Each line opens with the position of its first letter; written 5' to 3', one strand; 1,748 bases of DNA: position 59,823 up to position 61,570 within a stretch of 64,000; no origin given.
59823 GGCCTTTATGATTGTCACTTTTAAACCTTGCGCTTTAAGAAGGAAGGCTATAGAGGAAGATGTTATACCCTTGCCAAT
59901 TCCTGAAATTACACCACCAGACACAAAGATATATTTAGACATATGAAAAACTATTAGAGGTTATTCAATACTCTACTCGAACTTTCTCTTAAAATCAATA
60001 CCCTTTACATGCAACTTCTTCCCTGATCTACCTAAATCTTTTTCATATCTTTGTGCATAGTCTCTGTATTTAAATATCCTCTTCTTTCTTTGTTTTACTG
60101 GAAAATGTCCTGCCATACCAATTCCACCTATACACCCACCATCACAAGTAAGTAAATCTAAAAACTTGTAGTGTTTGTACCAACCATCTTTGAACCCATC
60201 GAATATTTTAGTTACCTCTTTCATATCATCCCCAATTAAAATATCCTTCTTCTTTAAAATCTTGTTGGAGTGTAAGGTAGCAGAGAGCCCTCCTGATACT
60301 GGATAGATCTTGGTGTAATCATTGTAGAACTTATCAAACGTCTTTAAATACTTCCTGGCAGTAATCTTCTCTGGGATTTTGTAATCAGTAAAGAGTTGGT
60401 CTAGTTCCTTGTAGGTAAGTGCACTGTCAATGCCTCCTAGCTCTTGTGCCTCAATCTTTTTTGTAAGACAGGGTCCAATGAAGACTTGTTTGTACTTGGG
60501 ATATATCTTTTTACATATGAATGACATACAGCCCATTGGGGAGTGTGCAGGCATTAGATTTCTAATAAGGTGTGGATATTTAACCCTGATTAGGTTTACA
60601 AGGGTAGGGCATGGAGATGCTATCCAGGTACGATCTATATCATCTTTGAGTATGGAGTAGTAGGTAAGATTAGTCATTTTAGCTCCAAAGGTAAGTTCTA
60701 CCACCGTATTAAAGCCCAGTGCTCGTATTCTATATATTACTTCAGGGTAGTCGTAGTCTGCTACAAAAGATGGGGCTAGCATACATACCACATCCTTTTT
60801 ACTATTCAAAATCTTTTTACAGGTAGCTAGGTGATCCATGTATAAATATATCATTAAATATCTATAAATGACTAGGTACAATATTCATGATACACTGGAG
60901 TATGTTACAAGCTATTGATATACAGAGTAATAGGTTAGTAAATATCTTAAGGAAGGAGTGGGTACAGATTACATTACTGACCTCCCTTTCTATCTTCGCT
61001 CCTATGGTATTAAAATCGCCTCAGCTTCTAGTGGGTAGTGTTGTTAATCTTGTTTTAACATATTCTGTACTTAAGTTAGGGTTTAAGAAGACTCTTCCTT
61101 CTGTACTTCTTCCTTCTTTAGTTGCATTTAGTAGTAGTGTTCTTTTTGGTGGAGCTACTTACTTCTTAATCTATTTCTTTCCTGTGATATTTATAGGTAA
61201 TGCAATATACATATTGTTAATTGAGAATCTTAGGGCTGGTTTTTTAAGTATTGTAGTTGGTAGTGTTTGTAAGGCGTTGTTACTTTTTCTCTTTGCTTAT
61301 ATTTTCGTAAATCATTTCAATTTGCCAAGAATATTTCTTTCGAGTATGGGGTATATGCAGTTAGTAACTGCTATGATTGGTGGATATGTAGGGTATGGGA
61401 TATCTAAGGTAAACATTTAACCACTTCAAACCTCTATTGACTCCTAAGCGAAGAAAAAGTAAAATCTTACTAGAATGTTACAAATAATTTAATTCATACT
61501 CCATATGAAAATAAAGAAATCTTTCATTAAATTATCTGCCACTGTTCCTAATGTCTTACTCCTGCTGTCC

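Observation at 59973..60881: Minimal H-cluster-domain-only [FeFe]-hydrogenase-like protein with altered active-site motifs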

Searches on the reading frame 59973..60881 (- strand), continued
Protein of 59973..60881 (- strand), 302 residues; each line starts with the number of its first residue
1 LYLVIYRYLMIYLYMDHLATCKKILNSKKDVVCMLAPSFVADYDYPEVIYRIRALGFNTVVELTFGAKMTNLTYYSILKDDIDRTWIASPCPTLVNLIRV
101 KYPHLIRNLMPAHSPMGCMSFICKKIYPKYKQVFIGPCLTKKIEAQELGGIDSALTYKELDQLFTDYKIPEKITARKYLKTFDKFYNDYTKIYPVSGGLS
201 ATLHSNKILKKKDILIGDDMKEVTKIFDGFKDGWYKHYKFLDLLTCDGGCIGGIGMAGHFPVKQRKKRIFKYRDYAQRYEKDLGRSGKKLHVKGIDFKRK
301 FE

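Call 60: fold_search(model_id=the predicted structure, library=pdb)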
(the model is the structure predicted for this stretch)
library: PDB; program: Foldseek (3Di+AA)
matches with E <= 10: 1140; with E <= 0.001: 74
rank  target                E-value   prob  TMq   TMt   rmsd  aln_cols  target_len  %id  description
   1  7p8n_a                2.1e-15  1.00  0.73  0.34   6.0       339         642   22  TmHydABC- T. maritima hydrogenase with bridge closed (released 2022-09-14)
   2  6ttl_A                2.5e-15  1.00  0.75  0.47   3.8       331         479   19  crystal structure of [FeFe]-hydrogenase CbA5H (partial) from Clostridium beijerinckii in Hinact state (released 2020-12-09)
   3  7p5h_A                9.6e-15  1.00  0.75  0.40   5.7       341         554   21  TmHydABC- D2 map (released 2022-09-14)
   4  5byr_A                1.9e-14  1.00  0.75  0.40   5.3       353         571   21  Semisynthetic [FeFe]-hydrogenase CpI with propane-dithiolato-bridged [2Fe] cofactor (released 2015-11-11)
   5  6gly_B                2.9e-14  1.00  0.76  0.40   5.9       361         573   20  [FeFe]-hydrogenase CpI from Clostridium pasteurianum, variant C299A (released 2018-11-07)
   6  8zqd_A                3.5e-14  1.00  0.76  0.37   5.9       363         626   18  Anaerobically isolated active [FeFe]-hydrogenase CbA5H (released 2025-01-01)
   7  6n59                  3.7e-14  1.00  0.75  0.40   6.1       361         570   21  1.0 Angstrom crystal structure of [FeFe]-hydrogenase (released 2019-12-25)
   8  8a6t_A                3.9e-14  1.00  0.74  0.39   4.0       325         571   22  Cryo-EM structure of the electron bifurcating Fe-Fe hydrogenase HydABC complex from Thermoanaerobacter kivui in the re (released 2023-02-15)
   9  9f46_A                3.9e-14  1.00  0.73  0.36   5.2       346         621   18  crystal structure of apo-[FeFe]-hydrogenase CbA5H from Clostridium beijerinckii (released 2024-12-18)
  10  6yf4_B                4.2e-14  1.00  0.75  0.40   5.1       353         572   22  [FeFe]-hydrogenase I from Clostridium pasteurianum (CpI), variant E279D (released 2020-09-02)
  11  9f46_B                4.2e-14  1.00  0.73  0.36   5.1       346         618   18  crystal structure of apo-[FeFe]-hydrogenase CbA5H from Clostridium beijerinckii (released 2024-12-18)
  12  6glz_A                4.2e-14  1.00  0.74  0.39   5.4       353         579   21  [FeFe]-hydrogenase CpI from Clostridium pasteurianum, variant C299D (released 2018-11-07)
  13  6gm3_A                5.3e-14  1.00  0.76  0.40   6.1       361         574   21  [FeFe]-hydrogenase CpI from Clostridium pasteurianum, variant R286A (released 2018-11-07)
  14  6glz_B                6.8e-14  1.00  0.75  0.40   5.1       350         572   21  [FeFe]-hydrogenase CpI from Clostridium pasteurianum, variant C299D (released 2018-11-07)
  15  8pvm_A                6.8e-14  1.00  0.76  0.40   7.8       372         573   21  formaldehyde-inhibited [FeFe]-hydrogenase CpI from Clostridium pasteurianum, variant C299D (released 2023-11-29)
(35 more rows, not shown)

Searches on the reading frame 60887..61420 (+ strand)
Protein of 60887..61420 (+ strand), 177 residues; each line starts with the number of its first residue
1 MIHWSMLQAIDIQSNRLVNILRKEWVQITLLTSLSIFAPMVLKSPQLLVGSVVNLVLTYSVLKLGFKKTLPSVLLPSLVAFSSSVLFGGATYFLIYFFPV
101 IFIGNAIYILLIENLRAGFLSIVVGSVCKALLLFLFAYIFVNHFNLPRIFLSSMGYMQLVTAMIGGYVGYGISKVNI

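Call 20: search_protein_families(library=pfam, proteins=[window:60887-61420:+], max_evalue=0.001)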
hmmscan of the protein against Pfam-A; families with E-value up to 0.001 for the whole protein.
window:60887-61420:+ (177 aa): 0 families

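Call 42: search_protein_families(library=ncbifam, proteins=[window:60887-61420:+], max_evalue=0.01)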
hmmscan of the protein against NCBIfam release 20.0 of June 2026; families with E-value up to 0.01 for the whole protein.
window:60887-61420:+ (177 aa): 0 families

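Call 44: search_protein_families(library=pfam, proteins=[window:60887-61420:+], max_evalue=10)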
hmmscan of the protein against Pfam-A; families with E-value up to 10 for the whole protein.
window:60887-61420:+ (177 aa): 4 families
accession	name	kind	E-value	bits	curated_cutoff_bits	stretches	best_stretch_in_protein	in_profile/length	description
PF19931.4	DUF6394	-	0.12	13.2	30.8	1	46-80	6-39/89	Family of unknown function (DUF6394)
PF05106.17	Phage_holin_3_1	-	0.38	11.6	23.8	1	85-131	20-66/99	Phage holin family (Lysis protein S)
PF11085.13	YqhR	-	1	9.7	27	1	48-173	26-151/165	Conserved membrane protein YqhR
PF11808.13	PhoR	-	8.7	7.3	27.1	1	114-148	13-47/86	Phosphate regulon sensor protein PhoR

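Call 46: find_homologous_proteins(query=window:60887-61420:+, max_evalue=0.001)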
Query window:60887-61420:+ (177 aa): 52 proteins with E <= 0.001 among 282 candidates.
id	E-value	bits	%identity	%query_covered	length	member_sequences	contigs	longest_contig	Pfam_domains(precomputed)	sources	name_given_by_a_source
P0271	2.0e-98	345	100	97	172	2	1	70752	-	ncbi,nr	ncbi:hypothetical protein K8R20_02475 [bacterium]|nr:hypothetical protein [bacterium]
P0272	2.3e-80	286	78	99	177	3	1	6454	-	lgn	-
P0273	6.6e-77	275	79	100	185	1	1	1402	-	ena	-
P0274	2.4e-73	263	74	95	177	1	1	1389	-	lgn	-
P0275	1.1e-68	248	64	100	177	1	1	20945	-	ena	-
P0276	7.4e-61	223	59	96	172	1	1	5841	-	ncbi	-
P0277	4.0e-57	211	63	86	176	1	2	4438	-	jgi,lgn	-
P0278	2.0e-56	208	61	93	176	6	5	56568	-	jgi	jgi:hypothetical protein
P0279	2.1e-56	208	59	95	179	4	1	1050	-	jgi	jgi:hypothetical protein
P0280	2.7e-56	208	63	88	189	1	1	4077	-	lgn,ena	-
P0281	2.9e-56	208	60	95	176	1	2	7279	-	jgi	jgi:hypothetical protein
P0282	4.8e-56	207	59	96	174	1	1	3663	-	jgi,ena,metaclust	metaclust:\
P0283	1.0e-55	206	61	93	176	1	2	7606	-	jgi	jgi:hypothetical protein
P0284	1.2e-55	206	61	93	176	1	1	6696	-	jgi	jgi:hypothetical protein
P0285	1.3e-55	206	63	90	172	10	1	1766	-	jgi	jgi:hypothetical protein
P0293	1.3e-51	193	62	86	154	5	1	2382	-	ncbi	ncbi:MAG: Putative Fe-only hydrogenase, partial [candidate division WS6 bacterium 34_10]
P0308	1.1e-28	118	43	94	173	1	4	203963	-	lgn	-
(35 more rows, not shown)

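Call 59: predict_structure(alignment_id=A3)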
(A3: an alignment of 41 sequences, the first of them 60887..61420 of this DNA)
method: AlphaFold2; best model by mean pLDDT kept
length: 177 residues; sequences in the alignment: 41
mean_pLDDT: 81.3   pTM: 0.75
mean pLDDT of the five models: 81.3, 79.1, 78.1, 76.4, 72.9
residues with pLDDT >= 90: 61; 70-90: 78; 50-70: 35; < 50: 3
segments of 3 or more residues with pLDDT < 50: none
pLDDT, mean of each block of 10 residues (from residue 1): 52 60 77 83 77 92 88 80 62 79 93 89 95 93 85 88 94 76
secondary structure, 60 per line:
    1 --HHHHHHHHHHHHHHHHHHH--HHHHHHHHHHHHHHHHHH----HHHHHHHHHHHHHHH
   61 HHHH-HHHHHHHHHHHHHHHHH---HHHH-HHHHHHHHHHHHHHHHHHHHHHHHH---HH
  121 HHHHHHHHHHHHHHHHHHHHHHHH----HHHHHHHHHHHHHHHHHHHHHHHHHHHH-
elements in order: H3-21 H24-41 H46-64 H66-82 H86-89 H91-115 H119-144 H149-176

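Call 64: fold_search(model_id=the predicted structure, library=pdb)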
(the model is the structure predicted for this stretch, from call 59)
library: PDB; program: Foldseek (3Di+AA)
matches with E <= 10: 77; with E <= 0.001: 0
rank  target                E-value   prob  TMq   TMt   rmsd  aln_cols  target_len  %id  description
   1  5edl                  3.3e-01  0.97  0.49  0.45   5.6       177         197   14  Crystal structure of an S-component of ECF transporter (released 2016-08-17)
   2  5kc0                  4.0e-01  0.99  0.54  0.57   5.2       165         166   13  Crystal structure of TmRibU, hexagonal crystal form (released 2016-06-29)
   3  5kbw_A                6.9e-01  0.98  0.59  0.61   4.8       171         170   16  Crystal structure of TmRibU, the riboflavin-binding S subunit from the Thermotoga maritima ECF transporter (released 2016-06-29)
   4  5kbw_B                7.5e-01  0.99  0.61  0.63   4.8       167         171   14  Crystal structure of TmRibU, the riboflavin-binding S subunit from the Thermotoga maritima ECF transporter (released 2016-06-29)
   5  4qtn_A                7.5e-01  0.20  0.24  0.20  11.6       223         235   13  Crystal structure of the Vitamin B3 transporter PnuC (released 2014-10-08)
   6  3p5n_A                8.2e-01  0.96  0.55  0.58   5.0       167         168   12  Structure and mechanism of the S component of a bacterial ECF transporter (released 2010-11-03)
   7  6lh1                  9.4e-01  0.18  0.26  0.17  19.7       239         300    9  Crystal structure of a cysteine-pair mutant (Y113C-P190C) of a bacterial bile acid transporter trapped in an outward-fac (released 2020-12-09)
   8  4hzu_S                1.3e+00  0.90  0.53  0.56   4.2       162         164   14  Structure of a bacterial energy-coupling factor transporter (released 2013-04-17)
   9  4qtn_C                1.5e+00  0.13  0.23  0.19  11.7       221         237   14  Crystal structure of the Vitamin B3 transporter PnuC (released 2014-10-08)
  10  8qae_A                1.6e+00  0.25  0.32  0.28  10.2       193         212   10  X-ray crystal structure of a de novo designed single-chain antiparallel 6-helix alpha-helical barrel, sc-apCC-6-SLLA (released 2024-07-03)
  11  9qzq_A                1.6e+00  0.11  0.22  0.15  18.9       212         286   11  CryoEM structure of nanodisc-reconstituted human NTCP in complex with grafted NTCP_Nb1 and NabFab (released 2025-11-05)
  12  4tkr_B                1.7e+00  0.87  0.58  0.56   5.2       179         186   14  Native-SAD phasing for ThiT from Listeria monocytogenes serovar. (released 2014-06-18)
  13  4muu_A                1.9e+00  0.85  0.56  0.56   4.9       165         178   10  Structure of ThiT with pyrithiamine bound (released 2014-09-17)
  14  7cyk_B                1.9e+00  0.10  0.23  0.16  19.4       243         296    9  Crystal structure of a second cysteine-pair mutant (V110C-I197C) of a bacterial bile acid transporter before disulfide (released 2021-01-13)
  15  7znq_Y                2.0e+00  0.30  0.37  0.26  12.7       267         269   11  ABC transporter complex NosDFYL in GDN (released 2022-08-03)
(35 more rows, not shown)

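Call 82: find_encoding_contigs(protein=P0293, flank=5000, max_places=3)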
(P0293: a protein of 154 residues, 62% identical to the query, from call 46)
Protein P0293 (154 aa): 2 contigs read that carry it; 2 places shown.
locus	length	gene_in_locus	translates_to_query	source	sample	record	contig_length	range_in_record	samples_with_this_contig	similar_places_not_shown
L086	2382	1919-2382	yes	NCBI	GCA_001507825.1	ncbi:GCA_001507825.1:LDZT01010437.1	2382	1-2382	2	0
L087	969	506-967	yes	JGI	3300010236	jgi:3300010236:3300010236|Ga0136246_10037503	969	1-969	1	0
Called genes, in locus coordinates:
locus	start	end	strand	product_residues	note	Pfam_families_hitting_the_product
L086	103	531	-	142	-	PF00383:dCMP_cyt_deam_1, PF14437:MafB19-deam, PF14439:Bd3614-deam (weak)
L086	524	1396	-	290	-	PF02906:Fe_hyd_lg_C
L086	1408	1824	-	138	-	-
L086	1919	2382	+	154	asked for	?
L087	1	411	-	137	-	?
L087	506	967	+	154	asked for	?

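Call 83: find_encoding_contigs(protein=P0308, flank=6000, max_places=2)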
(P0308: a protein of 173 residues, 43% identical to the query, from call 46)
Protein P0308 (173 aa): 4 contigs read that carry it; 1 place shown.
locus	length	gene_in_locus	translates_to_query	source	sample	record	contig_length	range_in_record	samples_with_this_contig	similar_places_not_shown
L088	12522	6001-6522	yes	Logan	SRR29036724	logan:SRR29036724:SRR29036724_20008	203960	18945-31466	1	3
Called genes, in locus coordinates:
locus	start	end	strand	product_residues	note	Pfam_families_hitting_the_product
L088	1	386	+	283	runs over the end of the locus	PF02775:TPP_enzyme_C, PF12367:PFO_beta_C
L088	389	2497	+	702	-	PF02629:CoA_binding, PF13380:CoA_binding_2, PF13607:Succ_CoA_lig, PF19045:Ligase_CoA_2, PF13549:ATP-grasp_5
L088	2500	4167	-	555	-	PF01656:CbiA (faint), PF06418:CTP_synth_N, PF00117:GATase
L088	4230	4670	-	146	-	PF00383:dCMP_cyt_deam_1, PF14437:MafB19-deam, PF14439:Bd3614-deam (weak)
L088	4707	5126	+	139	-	-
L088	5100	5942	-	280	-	PF02906:Fe_hyd_lg_C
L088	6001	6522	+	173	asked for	-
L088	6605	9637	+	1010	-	PF19077:Big_13 (faint), PF13750:Big_3_3 (faint), PF17957:Big_7 (weak), PF00801:PKD (weak), PF18911:PKD_4, PF17210:SdrD_B (weak)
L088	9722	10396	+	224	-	PF04298:Zn_peptidase_2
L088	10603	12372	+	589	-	PF13522:GATase_6, PF13537:GATase_7, PF13580:SIS_2 (faint), PF01380:SIS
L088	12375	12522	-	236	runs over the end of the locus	-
